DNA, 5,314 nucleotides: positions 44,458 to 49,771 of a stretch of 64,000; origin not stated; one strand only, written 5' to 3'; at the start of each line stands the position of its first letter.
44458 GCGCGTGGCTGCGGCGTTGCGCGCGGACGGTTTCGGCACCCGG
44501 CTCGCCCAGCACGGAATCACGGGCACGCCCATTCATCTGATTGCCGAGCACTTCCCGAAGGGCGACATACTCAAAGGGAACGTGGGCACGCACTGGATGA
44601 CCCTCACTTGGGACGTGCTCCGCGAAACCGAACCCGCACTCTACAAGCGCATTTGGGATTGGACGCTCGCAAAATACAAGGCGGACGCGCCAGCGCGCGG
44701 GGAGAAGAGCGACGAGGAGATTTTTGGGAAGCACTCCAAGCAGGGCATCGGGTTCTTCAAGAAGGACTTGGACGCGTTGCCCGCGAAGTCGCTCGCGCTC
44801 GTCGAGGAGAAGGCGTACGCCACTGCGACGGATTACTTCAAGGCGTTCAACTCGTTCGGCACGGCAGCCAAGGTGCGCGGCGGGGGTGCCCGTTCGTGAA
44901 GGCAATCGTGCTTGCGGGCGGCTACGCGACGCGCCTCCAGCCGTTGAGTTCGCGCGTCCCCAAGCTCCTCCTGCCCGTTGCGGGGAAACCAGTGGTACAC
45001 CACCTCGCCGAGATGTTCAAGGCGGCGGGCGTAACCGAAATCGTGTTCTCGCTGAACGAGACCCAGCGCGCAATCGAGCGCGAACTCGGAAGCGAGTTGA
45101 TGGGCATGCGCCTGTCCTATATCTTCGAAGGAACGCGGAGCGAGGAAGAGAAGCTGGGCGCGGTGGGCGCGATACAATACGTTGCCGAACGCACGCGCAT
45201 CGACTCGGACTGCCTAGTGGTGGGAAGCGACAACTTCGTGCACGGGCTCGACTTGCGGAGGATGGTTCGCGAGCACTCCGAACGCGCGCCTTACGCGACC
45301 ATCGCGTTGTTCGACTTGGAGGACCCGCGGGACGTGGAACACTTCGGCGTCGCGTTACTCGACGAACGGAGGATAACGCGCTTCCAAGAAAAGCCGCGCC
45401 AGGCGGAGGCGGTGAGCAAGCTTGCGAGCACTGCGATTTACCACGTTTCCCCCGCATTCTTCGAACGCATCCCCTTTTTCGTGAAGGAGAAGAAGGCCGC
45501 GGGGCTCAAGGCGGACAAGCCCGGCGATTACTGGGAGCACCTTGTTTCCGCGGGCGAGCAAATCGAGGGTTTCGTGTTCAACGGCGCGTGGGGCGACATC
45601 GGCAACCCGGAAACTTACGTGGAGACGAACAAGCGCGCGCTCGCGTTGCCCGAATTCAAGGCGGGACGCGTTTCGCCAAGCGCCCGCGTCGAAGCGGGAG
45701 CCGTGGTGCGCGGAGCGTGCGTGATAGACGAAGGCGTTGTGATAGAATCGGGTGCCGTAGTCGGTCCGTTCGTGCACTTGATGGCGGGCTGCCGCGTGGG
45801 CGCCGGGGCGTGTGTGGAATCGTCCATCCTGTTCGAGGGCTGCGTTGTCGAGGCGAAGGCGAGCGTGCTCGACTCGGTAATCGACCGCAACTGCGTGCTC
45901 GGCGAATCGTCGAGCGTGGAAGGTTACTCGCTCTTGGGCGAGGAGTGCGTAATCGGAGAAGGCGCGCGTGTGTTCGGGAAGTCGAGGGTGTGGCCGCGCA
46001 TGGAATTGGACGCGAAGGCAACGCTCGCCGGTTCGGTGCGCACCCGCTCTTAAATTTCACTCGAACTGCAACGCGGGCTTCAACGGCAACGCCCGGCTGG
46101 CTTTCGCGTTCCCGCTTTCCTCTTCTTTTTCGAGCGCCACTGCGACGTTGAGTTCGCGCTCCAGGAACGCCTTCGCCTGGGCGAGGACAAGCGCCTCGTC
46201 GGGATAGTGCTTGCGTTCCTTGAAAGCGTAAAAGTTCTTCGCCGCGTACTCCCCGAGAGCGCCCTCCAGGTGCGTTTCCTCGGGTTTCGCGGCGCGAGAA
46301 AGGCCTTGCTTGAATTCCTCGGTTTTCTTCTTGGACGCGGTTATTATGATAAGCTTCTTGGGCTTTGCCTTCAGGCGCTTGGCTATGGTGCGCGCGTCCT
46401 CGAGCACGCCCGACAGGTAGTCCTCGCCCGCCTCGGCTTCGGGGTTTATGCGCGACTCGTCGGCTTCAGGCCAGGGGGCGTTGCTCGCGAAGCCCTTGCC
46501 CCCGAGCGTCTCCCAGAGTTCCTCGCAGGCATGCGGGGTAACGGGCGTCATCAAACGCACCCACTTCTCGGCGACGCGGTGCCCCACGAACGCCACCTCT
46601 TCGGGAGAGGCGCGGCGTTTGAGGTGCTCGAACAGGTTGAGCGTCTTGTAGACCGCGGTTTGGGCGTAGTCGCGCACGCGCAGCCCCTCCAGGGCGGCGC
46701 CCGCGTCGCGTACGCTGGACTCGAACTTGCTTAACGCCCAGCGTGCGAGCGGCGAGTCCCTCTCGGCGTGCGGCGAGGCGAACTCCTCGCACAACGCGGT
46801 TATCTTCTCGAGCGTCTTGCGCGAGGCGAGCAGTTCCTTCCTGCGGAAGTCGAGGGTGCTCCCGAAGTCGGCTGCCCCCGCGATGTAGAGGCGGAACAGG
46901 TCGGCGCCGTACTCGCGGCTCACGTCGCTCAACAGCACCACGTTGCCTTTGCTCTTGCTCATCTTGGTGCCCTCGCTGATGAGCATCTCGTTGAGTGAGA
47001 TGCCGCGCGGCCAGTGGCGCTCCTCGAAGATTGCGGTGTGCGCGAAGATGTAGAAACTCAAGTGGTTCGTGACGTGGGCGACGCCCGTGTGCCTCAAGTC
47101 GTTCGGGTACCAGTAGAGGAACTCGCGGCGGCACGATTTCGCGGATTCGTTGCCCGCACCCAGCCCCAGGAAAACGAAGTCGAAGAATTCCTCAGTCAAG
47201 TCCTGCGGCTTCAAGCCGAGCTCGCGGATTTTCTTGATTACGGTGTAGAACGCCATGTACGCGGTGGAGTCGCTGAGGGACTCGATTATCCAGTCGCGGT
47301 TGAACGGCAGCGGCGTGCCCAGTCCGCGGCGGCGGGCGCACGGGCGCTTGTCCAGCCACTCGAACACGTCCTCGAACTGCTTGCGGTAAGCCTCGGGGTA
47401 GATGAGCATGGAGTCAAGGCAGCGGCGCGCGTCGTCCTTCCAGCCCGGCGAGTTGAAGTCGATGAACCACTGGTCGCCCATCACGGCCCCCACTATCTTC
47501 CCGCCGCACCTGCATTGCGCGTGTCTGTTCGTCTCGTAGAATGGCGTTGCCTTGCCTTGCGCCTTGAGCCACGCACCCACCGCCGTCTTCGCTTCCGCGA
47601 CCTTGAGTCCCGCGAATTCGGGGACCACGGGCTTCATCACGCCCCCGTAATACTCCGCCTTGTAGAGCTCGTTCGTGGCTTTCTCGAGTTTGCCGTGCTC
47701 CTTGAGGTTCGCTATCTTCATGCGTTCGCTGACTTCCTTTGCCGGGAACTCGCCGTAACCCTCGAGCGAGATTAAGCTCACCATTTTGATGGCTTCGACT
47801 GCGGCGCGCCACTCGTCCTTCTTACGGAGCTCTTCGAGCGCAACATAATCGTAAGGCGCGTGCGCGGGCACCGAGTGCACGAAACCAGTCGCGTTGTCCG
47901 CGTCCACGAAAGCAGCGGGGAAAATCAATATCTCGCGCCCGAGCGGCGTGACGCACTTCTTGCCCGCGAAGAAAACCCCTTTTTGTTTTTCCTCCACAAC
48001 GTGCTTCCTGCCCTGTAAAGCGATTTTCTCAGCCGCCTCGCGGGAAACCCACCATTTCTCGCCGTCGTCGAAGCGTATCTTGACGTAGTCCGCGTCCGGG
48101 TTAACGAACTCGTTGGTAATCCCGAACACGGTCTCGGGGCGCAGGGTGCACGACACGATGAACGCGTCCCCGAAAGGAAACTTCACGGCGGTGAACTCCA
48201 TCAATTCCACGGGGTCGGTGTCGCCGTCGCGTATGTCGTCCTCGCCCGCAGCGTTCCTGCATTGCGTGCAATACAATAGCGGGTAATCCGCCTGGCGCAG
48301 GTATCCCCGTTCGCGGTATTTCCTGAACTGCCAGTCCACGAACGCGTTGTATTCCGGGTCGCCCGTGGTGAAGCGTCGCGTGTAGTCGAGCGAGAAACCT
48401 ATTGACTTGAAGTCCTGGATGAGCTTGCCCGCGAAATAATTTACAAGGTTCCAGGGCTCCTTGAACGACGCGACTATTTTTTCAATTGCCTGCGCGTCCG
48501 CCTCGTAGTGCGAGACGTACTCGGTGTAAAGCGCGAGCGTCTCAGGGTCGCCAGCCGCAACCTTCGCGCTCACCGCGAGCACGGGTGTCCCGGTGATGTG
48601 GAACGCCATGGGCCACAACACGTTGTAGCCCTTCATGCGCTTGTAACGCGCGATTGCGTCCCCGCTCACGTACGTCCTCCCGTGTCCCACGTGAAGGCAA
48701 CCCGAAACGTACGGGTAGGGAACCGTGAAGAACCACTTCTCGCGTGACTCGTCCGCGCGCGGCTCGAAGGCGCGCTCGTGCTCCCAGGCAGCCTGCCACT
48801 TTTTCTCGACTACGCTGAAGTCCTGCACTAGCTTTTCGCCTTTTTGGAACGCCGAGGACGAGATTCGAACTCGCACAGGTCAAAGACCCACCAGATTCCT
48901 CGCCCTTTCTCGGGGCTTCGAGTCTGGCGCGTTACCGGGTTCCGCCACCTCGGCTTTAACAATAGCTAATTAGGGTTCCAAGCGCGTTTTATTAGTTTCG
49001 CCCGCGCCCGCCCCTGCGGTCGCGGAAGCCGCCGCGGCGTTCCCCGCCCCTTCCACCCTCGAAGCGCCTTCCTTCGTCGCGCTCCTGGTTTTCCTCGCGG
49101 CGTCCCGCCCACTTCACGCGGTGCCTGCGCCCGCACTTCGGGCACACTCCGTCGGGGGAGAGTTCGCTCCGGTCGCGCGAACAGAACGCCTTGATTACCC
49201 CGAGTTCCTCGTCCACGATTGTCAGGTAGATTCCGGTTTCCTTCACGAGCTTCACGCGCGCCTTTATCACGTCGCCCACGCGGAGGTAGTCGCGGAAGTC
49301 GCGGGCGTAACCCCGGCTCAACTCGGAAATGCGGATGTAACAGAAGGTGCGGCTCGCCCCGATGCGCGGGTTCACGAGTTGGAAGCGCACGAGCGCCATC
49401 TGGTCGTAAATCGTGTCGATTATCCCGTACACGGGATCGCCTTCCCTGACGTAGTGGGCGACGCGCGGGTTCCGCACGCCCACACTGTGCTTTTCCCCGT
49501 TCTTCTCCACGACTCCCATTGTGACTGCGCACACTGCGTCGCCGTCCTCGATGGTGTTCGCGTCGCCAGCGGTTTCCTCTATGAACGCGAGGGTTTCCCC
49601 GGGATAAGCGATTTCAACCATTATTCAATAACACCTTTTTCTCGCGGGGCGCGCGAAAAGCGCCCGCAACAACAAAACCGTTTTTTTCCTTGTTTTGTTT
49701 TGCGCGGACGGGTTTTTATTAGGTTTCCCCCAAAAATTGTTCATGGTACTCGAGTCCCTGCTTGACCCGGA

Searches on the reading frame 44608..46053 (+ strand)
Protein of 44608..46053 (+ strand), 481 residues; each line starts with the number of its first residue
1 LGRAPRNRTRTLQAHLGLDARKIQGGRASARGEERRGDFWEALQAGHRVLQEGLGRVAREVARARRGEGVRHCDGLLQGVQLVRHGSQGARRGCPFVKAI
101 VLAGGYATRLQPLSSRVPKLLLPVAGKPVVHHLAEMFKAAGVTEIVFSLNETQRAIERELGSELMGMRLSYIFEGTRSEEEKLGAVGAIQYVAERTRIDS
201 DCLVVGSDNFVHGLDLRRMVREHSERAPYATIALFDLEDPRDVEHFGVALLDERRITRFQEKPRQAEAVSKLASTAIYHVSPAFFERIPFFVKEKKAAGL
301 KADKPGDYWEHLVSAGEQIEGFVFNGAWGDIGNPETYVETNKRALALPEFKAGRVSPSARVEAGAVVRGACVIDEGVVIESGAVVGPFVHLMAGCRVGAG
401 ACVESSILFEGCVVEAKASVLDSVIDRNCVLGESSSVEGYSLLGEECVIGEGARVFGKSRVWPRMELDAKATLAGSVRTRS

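Call 49: search_protein_families(library=pfam, proteins=[window:44608-46053:+], max_evalue=0.01)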
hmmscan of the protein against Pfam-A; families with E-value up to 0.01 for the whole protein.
window:44608-46053:+ (481 aa): 5 families
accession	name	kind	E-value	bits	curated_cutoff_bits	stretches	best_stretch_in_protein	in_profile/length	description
PF00483.29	NTP_transferase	-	5.4e-37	128.1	21.2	1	98-343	1-241/245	Nucleotidyl transferase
PF00132.30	Hexapep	-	1e-11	44.4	27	3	376-404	1-29/36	Bacterial transferase hexapeptide (six repeats)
PF12804.13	NTP_transf_3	-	8.3e-10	39.5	27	1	99-224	1-112/160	MobA-like NTP transferase domain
PF25084.1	LbH_EIF2B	-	6.8e-09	36.1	54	1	360-454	11-104/105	EIF2B subunit epsilon LbH domain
PF24894.1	Hexapep_GlmU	-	7.6e-08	32.9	23.3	1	391-436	37-82/104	GlmU-like, C-terminal hexapeptide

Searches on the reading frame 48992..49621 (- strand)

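Call 49: search_protein_families(library=pfam, proteins=[window:48992-49621:-], max_evalue=0.01)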
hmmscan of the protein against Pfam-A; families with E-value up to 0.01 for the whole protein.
window:48992-49621:- (209 aa): 1 family
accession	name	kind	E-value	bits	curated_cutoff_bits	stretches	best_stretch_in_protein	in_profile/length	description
PF16432.10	DUF5029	-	0.003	17.7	25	1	15-108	77-163/211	Domain of unknown function (DUF5029)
